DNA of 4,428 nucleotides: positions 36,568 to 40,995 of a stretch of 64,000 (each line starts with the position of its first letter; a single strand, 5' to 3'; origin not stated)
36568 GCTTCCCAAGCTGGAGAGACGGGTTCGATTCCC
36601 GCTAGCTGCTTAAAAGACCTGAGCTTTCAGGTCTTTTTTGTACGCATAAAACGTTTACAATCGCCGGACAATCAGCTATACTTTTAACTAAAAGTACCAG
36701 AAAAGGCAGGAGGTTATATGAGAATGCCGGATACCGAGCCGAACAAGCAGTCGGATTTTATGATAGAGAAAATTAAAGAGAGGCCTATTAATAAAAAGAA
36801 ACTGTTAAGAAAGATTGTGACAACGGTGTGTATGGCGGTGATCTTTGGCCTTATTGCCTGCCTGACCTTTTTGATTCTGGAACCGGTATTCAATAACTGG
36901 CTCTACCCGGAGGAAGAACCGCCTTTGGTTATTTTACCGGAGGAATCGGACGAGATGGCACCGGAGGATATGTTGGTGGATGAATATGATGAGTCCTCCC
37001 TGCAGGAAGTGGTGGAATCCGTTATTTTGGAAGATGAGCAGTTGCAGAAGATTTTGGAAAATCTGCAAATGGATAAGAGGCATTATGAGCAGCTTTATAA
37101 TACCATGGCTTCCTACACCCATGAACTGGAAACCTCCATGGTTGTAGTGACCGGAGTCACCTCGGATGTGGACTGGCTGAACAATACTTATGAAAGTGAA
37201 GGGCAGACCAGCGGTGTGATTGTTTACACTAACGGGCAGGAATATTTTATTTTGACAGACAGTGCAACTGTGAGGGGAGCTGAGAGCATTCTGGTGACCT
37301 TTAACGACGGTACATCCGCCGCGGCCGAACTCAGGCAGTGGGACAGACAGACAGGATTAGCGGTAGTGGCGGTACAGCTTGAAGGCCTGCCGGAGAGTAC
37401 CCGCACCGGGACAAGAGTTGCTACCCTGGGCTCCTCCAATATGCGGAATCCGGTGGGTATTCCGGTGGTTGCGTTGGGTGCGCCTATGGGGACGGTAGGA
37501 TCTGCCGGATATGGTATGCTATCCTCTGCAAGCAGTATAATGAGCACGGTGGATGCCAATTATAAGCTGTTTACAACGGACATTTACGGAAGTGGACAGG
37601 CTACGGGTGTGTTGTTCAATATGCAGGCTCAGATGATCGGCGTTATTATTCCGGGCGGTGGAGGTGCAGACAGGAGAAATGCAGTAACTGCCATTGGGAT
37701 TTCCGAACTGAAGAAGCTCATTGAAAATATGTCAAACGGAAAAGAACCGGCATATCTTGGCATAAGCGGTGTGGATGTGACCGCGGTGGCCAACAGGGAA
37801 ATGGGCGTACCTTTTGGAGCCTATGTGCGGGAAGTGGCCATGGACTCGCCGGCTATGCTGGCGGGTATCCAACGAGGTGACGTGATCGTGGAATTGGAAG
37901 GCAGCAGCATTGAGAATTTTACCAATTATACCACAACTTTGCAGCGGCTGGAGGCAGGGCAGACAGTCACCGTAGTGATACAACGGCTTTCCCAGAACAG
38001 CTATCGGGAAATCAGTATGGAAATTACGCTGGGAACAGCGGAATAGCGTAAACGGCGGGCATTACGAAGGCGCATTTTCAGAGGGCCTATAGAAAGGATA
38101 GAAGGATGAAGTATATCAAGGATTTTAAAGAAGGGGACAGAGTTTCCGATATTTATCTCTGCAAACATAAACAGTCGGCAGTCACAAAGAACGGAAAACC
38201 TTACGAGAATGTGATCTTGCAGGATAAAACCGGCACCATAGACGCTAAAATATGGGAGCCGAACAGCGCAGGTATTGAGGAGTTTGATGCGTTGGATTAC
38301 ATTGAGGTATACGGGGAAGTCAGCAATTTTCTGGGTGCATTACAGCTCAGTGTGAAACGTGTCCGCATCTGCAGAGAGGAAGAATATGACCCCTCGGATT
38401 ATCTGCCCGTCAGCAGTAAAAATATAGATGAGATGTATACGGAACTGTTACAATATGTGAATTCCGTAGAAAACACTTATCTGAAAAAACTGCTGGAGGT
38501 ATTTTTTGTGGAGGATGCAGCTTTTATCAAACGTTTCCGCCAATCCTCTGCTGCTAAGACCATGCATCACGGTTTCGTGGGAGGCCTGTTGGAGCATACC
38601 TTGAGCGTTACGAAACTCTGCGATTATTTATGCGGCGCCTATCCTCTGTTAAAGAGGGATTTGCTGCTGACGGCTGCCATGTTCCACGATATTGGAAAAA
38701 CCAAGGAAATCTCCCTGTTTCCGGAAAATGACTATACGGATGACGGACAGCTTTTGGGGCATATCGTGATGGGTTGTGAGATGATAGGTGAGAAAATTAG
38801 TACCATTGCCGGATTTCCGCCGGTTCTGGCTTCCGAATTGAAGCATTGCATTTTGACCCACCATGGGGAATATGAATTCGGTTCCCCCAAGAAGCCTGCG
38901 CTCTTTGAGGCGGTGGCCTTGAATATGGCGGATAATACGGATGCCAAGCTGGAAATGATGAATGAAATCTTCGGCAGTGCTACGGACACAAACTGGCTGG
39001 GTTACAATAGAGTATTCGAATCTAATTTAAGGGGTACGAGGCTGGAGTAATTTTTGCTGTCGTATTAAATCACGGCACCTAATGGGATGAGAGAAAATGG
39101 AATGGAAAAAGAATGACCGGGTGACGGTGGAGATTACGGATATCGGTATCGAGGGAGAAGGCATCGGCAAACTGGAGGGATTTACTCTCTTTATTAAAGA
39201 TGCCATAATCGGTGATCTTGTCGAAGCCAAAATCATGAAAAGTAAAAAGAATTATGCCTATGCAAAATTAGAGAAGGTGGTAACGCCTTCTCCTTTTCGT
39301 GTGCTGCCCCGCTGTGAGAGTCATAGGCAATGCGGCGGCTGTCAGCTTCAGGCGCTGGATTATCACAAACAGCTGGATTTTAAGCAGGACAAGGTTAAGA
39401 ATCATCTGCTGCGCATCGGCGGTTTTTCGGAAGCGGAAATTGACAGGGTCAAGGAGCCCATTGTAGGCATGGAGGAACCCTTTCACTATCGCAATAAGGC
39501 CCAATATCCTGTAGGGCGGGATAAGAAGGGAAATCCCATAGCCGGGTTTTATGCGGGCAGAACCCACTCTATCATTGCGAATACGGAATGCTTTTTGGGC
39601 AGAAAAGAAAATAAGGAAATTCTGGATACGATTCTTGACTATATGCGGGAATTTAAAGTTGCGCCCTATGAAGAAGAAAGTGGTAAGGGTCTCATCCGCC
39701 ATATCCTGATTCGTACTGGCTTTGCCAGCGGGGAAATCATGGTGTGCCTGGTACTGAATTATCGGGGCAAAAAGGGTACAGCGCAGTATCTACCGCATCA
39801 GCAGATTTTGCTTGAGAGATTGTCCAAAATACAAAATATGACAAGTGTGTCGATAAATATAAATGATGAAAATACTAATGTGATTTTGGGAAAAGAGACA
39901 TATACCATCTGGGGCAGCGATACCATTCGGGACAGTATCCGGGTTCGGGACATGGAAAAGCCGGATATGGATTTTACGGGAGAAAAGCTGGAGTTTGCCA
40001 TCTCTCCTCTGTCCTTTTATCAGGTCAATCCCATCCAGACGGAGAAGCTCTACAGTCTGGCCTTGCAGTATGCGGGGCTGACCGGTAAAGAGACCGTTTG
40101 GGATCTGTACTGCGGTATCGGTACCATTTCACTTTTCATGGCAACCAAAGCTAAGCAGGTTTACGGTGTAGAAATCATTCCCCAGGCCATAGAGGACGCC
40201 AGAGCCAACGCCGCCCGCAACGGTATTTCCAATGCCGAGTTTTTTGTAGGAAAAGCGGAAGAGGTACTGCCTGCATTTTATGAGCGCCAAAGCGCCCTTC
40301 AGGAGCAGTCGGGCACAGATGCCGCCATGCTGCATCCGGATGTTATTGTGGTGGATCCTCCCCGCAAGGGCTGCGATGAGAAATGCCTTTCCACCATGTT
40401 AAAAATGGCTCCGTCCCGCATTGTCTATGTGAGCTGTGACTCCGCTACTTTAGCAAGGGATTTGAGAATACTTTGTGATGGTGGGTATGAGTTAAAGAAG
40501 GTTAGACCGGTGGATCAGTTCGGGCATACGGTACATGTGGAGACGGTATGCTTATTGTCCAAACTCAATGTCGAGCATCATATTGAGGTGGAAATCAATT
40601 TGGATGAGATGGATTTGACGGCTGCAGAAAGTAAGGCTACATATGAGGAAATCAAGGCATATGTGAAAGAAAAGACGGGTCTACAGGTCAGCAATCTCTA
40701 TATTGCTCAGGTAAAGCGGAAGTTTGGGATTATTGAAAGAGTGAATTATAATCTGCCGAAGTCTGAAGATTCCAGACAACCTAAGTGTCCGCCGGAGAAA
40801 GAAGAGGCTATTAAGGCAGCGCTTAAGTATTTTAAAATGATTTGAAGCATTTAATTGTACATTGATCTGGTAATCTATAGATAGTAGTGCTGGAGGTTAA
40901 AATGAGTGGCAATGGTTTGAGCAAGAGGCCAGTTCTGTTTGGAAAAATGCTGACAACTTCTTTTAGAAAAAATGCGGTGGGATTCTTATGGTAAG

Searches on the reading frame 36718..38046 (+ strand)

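Call 9: search_protein_families(library=pfam, proteins=[window:36718-38046:+], max_evalue=0.01)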
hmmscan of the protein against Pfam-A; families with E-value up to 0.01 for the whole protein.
window:36718-38046:+ (442 aa): 4 families
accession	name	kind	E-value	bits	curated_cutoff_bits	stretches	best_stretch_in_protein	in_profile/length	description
PF13180.12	PDZ_2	-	9.1e-11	42.3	27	1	346-431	2-77/80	PDZ domain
PF13365.12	Trypsin_2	-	3.3e-10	41.3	27.6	1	165-309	2-144/144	Trypsin-like peptidase domain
PF17820.7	PDZ_6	-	2.2e-08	34.2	27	1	370-423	2-54/54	PDZ domain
PF00595.29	PDZ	-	2.4e-07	31.5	23.2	1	343-422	8-81/81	PDZ domain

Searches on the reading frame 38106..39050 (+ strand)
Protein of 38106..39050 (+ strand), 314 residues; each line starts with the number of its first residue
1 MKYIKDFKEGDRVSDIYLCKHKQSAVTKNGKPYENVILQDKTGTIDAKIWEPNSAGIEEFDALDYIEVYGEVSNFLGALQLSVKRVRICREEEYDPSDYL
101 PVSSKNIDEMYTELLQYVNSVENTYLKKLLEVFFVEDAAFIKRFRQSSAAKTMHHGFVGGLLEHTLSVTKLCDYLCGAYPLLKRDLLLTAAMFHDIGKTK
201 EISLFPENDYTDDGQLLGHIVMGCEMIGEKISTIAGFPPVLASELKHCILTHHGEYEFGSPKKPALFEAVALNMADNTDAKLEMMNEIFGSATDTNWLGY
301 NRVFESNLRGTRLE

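Call 9: search_protein_families(library=pfam, proteins=[window:38106-39050:+], max_evalue=0.01)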
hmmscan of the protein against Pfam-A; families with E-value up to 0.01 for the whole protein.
window:38106-39050:+ (314 aa): 3 families
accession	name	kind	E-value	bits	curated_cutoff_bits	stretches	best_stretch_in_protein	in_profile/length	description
PF01966.28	HD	-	9.1e-12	45.7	22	1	162-280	2-115/116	HD domain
PF01336.31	tRNA_anti-codon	-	2e-05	24.8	27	1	28-88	12-74/75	OB-fold nucleic acid binding domain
PF07514.17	TraI_2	-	0.0087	15.5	23.9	0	116-171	24-76/324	Putative helicase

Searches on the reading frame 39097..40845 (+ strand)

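Call 9: search_protein_families(library=pfam, proteins=[window:39097-40845:+], max_evalue=0.01)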
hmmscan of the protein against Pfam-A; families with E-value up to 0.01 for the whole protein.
window:39097-40845:+ (582 aa): 9 families
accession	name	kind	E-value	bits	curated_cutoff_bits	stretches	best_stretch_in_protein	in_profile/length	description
PF05958.17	tRNA_U5-meth_tr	-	6.3e-24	85.1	23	1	291-489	163-356/357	tRNA (Uracil-5-)-methyltransferase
PF13847.12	Methyltransf_31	-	1.1e-11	45.1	27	1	330-398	3-73/145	Methyltransferase domain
PF01938.26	TRAM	-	2.7e-11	43.6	21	1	4-58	3-60/61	TRAM domain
PF13649.12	Methyltransf_25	-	1.2e-07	32.7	27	1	334-392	1-59/97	Methyltransferase domain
PF05175.20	MTS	-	9.2e-06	25.8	23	1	331-387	32-90/170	Methyltransferase small domain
PF02475.24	TRM5-TYW2_MTfase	-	8e-05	23.1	28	1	331-379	37-87/164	TRM5/TYW2 methyltransferase domain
PF06325.19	PrmA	-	9.1e-05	22.5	22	1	329-386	160-217/296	Ribosomal protein L11 methyltransferase (PrmA)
PF08241.18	Methyltransf_11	-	0.00022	22.2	21.2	1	336-392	2-55/95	Methyltransferase domain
PF09445.16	Methyltransf_15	-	0.0017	18.4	22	1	332-426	2-84/165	RNA cap guanine-N2 methyltransferase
